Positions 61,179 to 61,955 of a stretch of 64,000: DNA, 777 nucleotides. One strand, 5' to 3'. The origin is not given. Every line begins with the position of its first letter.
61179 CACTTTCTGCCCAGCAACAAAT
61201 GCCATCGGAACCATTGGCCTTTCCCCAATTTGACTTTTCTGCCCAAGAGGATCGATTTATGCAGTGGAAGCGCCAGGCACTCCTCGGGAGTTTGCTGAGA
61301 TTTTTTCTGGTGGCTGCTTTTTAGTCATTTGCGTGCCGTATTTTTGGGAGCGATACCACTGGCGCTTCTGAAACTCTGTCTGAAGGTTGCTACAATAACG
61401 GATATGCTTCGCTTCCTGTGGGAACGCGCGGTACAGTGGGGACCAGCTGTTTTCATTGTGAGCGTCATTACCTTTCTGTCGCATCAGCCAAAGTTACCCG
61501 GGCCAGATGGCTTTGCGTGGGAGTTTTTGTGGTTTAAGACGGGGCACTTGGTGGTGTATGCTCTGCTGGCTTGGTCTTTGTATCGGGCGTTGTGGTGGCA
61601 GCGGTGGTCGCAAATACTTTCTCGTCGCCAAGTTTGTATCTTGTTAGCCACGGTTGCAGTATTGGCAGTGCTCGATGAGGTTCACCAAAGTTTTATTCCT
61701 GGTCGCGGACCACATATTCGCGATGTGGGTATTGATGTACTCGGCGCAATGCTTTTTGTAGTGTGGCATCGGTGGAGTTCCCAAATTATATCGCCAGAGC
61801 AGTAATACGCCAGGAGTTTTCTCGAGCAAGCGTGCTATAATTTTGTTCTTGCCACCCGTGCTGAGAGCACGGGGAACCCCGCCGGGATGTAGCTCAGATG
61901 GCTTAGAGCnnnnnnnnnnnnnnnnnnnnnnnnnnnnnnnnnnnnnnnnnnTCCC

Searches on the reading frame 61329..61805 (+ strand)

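Call 77: search_protein_families(library=pfam, proteins=[window:61329-61805:+], max_evalue=0.0001)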
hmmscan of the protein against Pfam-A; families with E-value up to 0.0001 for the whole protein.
window:61329-61805:+ (158 aa): 1 family
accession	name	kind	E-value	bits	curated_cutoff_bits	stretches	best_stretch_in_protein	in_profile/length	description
PF04892.17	VanZ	-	3.8e-11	44.1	30.1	1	56-145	52-120/126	VanZ like family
